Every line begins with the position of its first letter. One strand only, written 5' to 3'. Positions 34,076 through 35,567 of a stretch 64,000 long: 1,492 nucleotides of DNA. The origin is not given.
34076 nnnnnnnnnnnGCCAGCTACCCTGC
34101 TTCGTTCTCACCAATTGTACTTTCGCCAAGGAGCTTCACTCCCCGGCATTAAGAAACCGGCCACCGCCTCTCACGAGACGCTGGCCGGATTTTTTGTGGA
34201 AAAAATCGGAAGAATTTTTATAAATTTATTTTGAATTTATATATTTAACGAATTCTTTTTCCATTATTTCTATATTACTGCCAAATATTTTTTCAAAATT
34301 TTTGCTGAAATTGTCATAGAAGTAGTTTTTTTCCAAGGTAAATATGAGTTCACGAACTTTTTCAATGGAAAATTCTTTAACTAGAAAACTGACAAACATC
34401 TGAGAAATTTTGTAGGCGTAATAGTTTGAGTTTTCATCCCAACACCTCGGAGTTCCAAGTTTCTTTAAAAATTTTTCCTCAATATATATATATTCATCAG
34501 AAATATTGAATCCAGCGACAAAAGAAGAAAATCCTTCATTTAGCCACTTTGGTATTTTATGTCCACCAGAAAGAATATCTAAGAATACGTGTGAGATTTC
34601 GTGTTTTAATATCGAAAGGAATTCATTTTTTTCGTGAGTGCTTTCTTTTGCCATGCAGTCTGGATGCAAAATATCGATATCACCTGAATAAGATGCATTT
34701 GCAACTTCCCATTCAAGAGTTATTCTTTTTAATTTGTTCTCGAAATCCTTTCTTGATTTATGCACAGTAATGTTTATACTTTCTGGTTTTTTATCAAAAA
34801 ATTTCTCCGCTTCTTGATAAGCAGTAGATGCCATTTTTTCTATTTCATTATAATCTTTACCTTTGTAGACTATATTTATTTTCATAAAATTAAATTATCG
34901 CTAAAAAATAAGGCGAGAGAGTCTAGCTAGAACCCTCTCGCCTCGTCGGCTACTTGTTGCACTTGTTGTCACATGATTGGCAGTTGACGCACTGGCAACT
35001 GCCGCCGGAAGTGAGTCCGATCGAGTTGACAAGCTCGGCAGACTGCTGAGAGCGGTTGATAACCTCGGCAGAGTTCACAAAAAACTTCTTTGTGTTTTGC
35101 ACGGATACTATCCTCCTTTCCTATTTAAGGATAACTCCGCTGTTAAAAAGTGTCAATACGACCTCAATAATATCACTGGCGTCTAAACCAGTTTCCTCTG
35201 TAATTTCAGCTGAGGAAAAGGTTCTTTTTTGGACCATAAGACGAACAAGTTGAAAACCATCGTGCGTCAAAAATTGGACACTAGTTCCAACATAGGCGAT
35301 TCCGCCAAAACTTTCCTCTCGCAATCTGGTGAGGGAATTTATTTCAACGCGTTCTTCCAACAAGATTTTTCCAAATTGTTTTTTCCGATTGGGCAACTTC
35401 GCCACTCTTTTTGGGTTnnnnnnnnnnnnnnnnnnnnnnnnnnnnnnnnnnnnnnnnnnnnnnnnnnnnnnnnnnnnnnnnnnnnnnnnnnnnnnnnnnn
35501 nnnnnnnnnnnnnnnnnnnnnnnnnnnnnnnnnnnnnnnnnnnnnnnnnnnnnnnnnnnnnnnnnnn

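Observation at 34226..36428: Three-gene radical-SAM RiPP-like cluster with a hidden SCIFF/ranthipeptide-like precursor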

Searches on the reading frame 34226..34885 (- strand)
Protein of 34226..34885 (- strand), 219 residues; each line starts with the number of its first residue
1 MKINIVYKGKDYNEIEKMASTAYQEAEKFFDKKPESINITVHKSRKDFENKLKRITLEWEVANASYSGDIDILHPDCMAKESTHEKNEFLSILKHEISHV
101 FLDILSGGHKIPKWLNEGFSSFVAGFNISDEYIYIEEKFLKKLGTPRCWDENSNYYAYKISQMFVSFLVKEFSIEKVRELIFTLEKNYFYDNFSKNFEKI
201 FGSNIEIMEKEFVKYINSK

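Call 3: search_protein_families(library=pfam, proteins=[window:34226-34885:-], max_evalue=0.1)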
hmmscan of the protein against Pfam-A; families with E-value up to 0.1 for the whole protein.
window:34226-34885:- (219 aa): 3 families
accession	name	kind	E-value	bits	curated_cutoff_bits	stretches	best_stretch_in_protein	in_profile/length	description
PF13485.12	Peptidase_MA_2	-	6.4e-07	29.8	32.4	1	95-216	72-199/201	Peptidase MA superfamily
PF04450.18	BSP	-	0.00011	22.5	23.8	1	75-211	86-206/207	Peptidase of plants and bacteria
PF10718.14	Ycf34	-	0.081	14.1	25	0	5-64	9-63/78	Hypothetical chloroplast protein Ycf34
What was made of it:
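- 34226..34885 (-): Small gluzincin metallopeptidase (219 aa), the presumed leader peptidase. Pfam Peptidase_MA_2 29.8 bits, below its 32.4 cut-off (call 3).
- On Gluzincin (clan MA(E)) metallopeptidase: The window protein scores 29.8 against 32.4 (call 3).
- The window peptidase is below the Pfam cut-off (call 3).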

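Call 4: search_protein_families(library=ncbifam, proteins=[window:34226-34885:-], max_evalue=0.1)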
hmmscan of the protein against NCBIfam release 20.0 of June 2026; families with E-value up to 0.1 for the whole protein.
window:34226-34885:- (219 aa): 1 family
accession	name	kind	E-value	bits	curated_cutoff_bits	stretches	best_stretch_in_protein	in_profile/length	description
NF033876.2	flagella_HExxH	equivalog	0.0013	18.3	205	1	82-127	123-167/384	flagellinolysin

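Call 54: find_homologous_proteins(query=window:34226-34885:-)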
Query window:34226-34885:- (219 aa): 12 proteins with E <= 0.001 among 122 candidates.
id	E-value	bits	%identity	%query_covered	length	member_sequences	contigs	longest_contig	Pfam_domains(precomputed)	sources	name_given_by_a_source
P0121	1.5e-139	481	100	100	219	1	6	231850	PF13485.12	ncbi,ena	-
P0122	3.5e-94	333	70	100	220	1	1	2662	PF13485.12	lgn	-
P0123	5.8e-94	332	70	99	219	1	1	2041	PF13485.12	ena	-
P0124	6.3e-91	322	65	100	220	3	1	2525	PF13485.12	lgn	-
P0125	1.7e-79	285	64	92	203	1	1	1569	-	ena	-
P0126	2.8e-65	238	53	99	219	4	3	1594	PF13485.12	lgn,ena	-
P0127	7.9e-62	227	51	99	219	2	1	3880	PF13485.12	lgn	-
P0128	6.7e-56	208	47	98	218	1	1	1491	PF13485.12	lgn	-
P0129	4.3e-55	205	47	100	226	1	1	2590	PF04450.19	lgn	-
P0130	2.0e-50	190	52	76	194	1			-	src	-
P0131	1.0e-47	181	43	98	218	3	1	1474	PF13485.12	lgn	-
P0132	2.8e-45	173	40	97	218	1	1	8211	PF01752.24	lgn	-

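Call 55: find_encoding_contigs(protein=P0121, flank=5000, max_places=4)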
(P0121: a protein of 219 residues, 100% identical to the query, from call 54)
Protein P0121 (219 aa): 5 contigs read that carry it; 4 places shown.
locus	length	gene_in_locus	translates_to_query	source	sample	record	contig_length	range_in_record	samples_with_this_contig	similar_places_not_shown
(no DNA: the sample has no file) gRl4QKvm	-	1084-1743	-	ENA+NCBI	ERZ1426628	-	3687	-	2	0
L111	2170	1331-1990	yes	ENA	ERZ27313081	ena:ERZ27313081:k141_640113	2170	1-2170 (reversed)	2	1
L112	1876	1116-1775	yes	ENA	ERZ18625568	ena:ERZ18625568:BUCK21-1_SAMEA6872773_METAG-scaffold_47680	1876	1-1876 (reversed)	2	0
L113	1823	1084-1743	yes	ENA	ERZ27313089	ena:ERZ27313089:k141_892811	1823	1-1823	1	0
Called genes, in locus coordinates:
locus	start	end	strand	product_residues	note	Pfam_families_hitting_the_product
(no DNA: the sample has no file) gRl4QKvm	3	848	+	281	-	?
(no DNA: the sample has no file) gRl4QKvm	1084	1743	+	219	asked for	PF13485:Peptidase_MA_2 (weak)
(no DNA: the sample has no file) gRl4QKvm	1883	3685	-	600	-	?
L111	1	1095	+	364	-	?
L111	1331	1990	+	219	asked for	PF13485:Peptidase_MA_2 (weak)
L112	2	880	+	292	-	?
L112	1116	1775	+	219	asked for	PF13485:Peptidase_MA_2 (weak)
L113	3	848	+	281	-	?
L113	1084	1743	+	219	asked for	PF13485:Peptidase_MA_2 (weak)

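Call 61: search_solved_structures(query=A3, max_evalue=1)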
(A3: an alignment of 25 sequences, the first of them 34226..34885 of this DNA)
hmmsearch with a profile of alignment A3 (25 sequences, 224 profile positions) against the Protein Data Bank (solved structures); distinct sequences matched with E-value up to 1: 37.
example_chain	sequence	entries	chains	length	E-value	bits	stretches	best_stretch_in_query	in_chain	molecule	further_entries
3cia_A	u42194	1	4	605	0.0011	22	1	91-127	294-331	cold-active aminopeptidase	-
8wde_D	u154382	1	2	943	0.0031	20.5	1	83-125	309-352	Aminopeptidase N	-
4fyq_A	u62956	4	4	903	0.0031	20.5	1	83-125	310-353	Aminopeptidase N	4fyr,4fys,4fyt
6atk_A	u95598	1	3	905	0.0031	20.5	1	83-125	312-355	Aminopeptidase N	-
6u7e_A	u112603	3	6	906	0.0031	20.5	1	83-125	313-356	Aminopeptidase N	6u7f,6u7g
7vpq_A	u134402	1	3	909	0.0031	20.5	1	83-125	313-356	Aminopeptidase N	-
5lhd_A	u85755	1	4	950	0.0033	20.4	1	83-125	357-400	Aminopeptidase N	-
9cam_B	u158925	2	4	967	0.0034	20.4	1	83-125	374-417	Aminopeptidase N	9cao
9uep_C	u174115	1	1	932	0.006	19.6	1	82-125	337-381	Aminopeptidase N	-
8jkt_A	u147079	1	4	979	0.0065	19.5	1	82-125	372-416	Aminopeptidase N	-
9daz_A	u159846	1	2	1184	0.0088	19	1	82-125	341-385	Aminopeptidase N,Immunoglobulin gamma-1 heavy chain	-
4nz8_A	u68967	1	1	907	0.023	17.7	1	83-125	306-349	Aminopeptidase N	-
4hom_A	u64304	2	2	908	0.023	17.7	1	83-125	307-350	Aminopeptidase N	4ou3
4fke_A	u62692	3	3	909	0.023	17.7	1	83-125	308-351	Aminopeptidase N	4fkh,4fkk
6buy_A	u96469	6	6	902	0.023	17.6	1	83-125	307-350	Aminopeptidase N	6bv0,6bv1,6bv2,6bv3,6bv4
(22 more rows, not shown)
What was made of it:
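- On Gluzincin (clan MA(E)) metallopeptidase: The profile aligns to the M1 active-site stretch (call 61).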

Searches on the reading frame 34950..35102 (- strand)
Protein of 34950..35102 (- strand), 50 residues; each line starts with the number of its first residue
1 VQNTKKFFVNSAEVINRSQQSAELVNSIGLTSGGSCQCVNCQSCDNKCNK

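Call 3: search_protein_families(library=pfam, proteins=[window:34950-35102:-], max_evalue=0.1)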
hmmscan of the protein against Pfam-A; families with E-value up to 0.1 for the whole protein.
window:34950-35102:- (50 aa): 0 families

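Call 4: search_protein_families(library=ncbifam, proteins=[window:34950-35102:-], max_evalue=0.1)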
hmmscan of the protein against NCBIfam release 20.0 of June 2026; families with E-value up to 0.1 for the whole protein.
window:34950-35102:- (50 aa): 0 families

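Call 7: find_homologous_proteins(query=window:34950-35102:-, max_evalue=10)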
Query window:34950-35102:-: no candidate shares three 5-residue words with the query. No homologue found.
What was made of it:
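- Tried and rejected: The word-indexed homology search with the 50-aa peptide found nothing (call 7).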

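Call 56: search_protein_representatives(protein=window:34950-35102:-)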
Query: 50 residues. Proteins with E-value up to 0.001 (for the whole library): 6; up to 1e-10: 1; up to 1e-30: 0. The best 6 are listed.
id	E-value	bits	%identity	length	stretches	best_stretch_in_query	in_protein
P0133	6.3e-17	75.5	46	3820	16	23-48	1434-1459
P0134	5.3e-10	54.1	67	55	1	3-50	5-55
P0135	1.1e-09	53.1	60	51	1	3-50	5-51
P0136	4.5e-06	42.0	56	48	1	6-50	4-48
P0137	6.9e-05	38.3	50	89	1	5-50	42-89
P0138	1.7e-04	37.2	49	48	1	6-50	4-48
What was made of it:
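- Tried and rejected: The exhaustive search did find relatives (call 56).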

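Call 70: search_protein_families(library=ncbifam, proteins=[P0134, P0137], max_evalue=1)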
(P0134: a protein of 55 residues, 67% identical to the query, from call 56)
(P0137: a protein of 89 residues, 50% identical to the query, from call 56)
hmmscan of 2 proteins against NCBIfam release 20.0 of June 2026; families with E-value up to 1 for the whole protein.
P0134 (55 aa): 0 families

P0137 (89 aa): 1 family
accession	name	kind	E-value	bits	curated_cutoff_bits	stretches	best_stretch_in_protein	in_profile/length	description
TIGR03695.1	menH_SHCHC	equivalog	0.042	13.3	208.55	1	18-80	32-93/252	2-succinyl-6-hydroxy-2,4-cyclohexadiene-1-carboxylate synthase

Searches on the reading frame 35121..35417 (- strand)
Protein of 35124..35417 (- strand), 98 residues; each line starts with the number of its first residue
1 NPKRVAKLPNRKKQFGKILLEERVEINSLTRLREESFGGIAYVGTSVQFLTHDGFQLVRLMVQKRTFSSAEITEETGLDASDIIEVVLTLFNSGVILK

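Call 22: search_protein_families(library=pfam, proteins=[window:35124-35417:-], max_evalue=10)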
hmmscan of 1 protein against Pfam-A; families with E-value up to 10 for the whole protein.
seq(98 aa): 0 families
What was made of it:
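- On RRE (PqqD-like RiPP recognition element): No hit at E<=10 for the tail (call 22).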

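Call 43: search_solved_structures(query=A2, max_evalue=10)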
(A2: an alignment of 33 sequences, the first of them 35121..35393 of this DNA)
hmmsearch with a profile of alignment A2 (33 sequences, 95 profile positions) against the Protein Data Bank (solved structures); distinct sequences matched with E-value up to 10: 80 (the best 60 are shown).
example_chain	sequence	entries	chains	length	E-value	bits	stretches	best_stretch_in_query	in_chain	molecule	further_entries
8b9x_A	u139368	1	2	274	8e-06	28.8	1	49-90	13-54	DDRGK domain-containing protein 1,E3 UFM1-protein ligase 1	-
8c0d_B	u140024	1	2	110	0.00022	24.1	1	49-90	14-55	DDRGK domain-containing protein 1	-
8qfc_D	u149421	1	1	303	0.0012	21.8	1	7-90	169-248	DDRGK domain-containing protein 1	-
8ohd_C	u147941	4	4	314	0.0013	21.6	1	7-90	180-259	DDRGK domain-containing protein 1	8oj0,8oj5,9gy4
6cmv_A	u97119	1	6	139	0.0031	20.5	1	46-93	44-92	Transcriptional regulator Lrs14-like protein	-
8za5_A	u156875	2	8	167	0.0052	19.7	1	43-91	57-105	MarR-family transcriptional regulator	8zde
1sd6_A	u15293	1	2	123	0.0074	19.3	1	37-93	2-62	Methicillin resistance regulatory protein mecI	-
1okr_A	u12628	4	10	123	0.0082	19.1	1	37-93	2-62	METHICILLIN RESISTANCE REGULATORY PROTEIN MECI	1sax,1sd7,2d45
9vg2_A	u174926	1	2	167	0.01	18.8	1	43-91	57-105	MarR-family transcriptional regulator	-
6o5c_A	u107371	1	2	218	0.022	17.7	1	30-78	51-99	Putative metal-dependent transcriptional regulator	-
7el2_A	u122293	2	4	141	0.023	17.7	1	43-93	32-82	Homoprotocatechuate degradation operon regulator HpaR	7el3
3jbn_2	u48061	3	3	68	0.023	17.6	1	38-91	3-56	40S ribosomal protein eS25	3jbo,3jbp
1s3j_A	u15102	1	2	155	0.033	17.2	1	43-92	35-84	YusO protein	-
1sd4_A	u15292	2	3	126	0.034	17.1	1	39-92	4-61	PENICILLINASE REPRESSOR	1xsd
1wi9_A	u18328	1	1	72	0.063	16.3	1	49-89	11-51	Protein C20orf116 homolog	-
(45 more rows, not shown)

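Call 44: search_protein_families(library=pfam, alignment_id=A2, max_evalue=1)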
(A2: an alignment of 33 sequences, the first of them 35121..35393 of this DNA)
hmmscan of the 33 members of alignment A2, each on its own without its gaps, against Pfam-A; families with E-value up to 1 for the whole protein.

A. member 1, window:35121-35393:- (90 aa): 0 families

B. families by the number of members that match (of 33 scanned): 34 families (the first 25 are shown)
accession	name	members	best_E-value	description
PF02002.24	TFIIE_alpha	5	0.0086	TFIIE alpha subunit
PF01047.28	MarR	3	0.093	MarR family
PF05584.17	Sulfolobus_pRN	2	0.0036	Sulfolobus plasmid regulatory protein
PF22536.2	POLR3C_WHD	2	0.025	POLR3C, C-terminal winged-helix domain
PF14394.12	DUF4423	2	0.15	Domain of unknown function (DUF4423)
PF25212.1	HVO_A0114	1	0.0015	HVO_A0114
PF12844.13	HTH_19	1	0.018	Helix-turn-helix domain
PF19187.6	HTH_PafC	1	0.018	PafC helix-turn-helix domain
PF11193.13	DUF2812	1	0.025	Protein of unknown function (DUF2812)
PF00392.27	GntR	1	0.026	Bacterial regulatory proteins, gntR family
PF00216.26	Bac_DNA_binding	1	0.036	Bacterial DNA-binding protein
PF22451.2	NirdL-like_HTH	1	0.043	Siroheme decarboxylase NirDL-like HTH domain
PF07848.18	PaaX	1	0.045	PaaX-like protein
PF13404.12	HTH_AsnC-type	1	0.054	AsnC-type helix-turn-helix domain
PF08220.18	HTH_DeoR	1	0.058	DeoR-like helix-turn-helix domain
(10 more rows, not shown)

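Call 49: predict_structure(alignment_id=A2)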
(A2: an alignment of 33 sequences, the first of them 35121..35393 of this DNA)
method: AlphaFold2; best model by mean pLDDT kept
length: 90 residues; sequences in the alignment: 33
mean_pLDDT: 92.3   pTM: 0.79
mean pLDDT of the five models: 92.3, 91.4, 91.1, 90.7, 90.0
residues with pLDDT >= 90: 80; 70-90: 3; 50-70: 3; < 50: 4
segments of 3 or more residues with pLDDT < 50: 1-4
pLDDT, mean of each block of 10 residues (from residue 1): 60 96 97 96 97 97 97 95 95
secondary structure, 60 per line:
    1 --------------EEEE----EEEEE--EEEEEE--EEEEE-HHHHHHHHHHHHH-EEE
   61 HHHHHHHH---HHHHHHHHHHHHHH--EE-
elements in order: E15-18 E23-27 E30-35 E38-42 H44-56 E58-60 H61-68 H72-85
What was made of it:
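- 35124..35366 (-): C-terminal RRE (PqqD-like winged-helix) domain, residues ~355-435. Domain model pLDDT 92 with a beta-sheet followed by three helices (call 49).
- On RRE (PqqD-like RiPP recognition element): Domain model pLDDT 92 (call 49).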

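Call 52: fold_search(model_id=the predicted structure, library=pdb)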
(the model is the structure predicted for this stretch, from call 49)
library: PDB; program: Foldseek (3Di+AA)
matches with E <= 10: 313; with E <= 0.001: 0
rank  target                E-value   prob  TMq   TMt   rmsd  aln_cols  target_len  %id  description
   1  6jx3_B                4.7e-03  1.00  0.60  0.63   2.9        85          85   14  Lasso peptide synthetase B1 complexed with the leader peptide (released 2019-06-26)
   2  6om4_B                5.4e-03  1.00  0.69  0.21   2.3        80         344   11  The structure of Microcin C7 biosynthetic enzyme MccB in complex with N-formylated MccA (released 2019-05-22)
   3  3h5n_D                6.5e-03  1.00  0.69  0.21   2.3        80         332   11  Crystal structure of E. coli MccB + ATP (released 2009-06-16)
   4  3h9j_B                6.9e-03  1.00  0.68  0.21   2.3        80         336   11  Crystal structure of E. coli MccB + AMPCPP + SeMeT MccA (released 2009-06-16)
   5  3h5r_D                7.4e-03  1.00  0.67  0.21   2.3        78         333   12  Crystal structure of E. coli MccB + Succinimide (released 2009-06-16)
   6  3h9q_B                7.4e-03  1.00  0.67  0.21   2.4        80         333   11  Crystal structure of E. coli MccB + SeMet MccA (released 2009-06-16)
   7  3h9q_D                8.4e-03  1.00  0.69  0.21   2.3        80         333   11  Crystal structure of E. coli MccB + SeMet MccA (released 2009-06-16)
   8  3h5a_D                8.4e-03  1.00  0.63  0.19   2.6        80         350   11  Crystal structure of E. coli MccB (released 2009-06-16)
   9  5sxy_MODEL_1_A        8.4e-03  1.00  0.66  0.63   3.2        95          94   12  The solution NMR structure for the PqqD truncation of Methylobacterium extorquens PqqCD representing a functio (released 2017-05-24)
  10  3h9q_A                1.1e-02  1.00  0.65  0.20   2.5        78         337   12  Crystal structure of E. coli MccB + SeMet MccA (released 2009-06-16)
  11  3h5r_B                1.1e-02  1.00  0.68  0.21   2.3        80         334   11  Crystal structure of E. coli MccB + Succinimide (released 2009-06-16)
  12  3h9j_D                1.2e-02  1.00  0.68  0.21   2.3        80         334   11  Crystal structure of E. coli MccB + AMPCPP + SeMeT MccA (released 2009-06-16)
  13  3h9g_B                1.2e-02  1.00  0.68  0.21   2.4        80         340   11  Crystal structure of E. coli MccB + MccA-N7isoASN (released 2009-06-16)
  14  3h5a_B                1.4e-02  1.00  0.63  0.19   2.6        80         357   11  Crystal structure of E. coli MccB (released 2009-06-16)
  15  3h5r_A                1.8e-02  1.00  0.65  0.20   2.5        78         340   12  Crystal structure of E. coli MccB + Succinimide (released 2009-06-16)
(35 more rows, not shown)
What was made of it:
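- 35124..35366 (-): Foldseek top hits are TfuB1, MccB and PqqD (call 52).
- On RRE (PqqD-like RiPP recognition element): Foldseek top hits are RREs with TM 0.6-0.69 (call 52).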
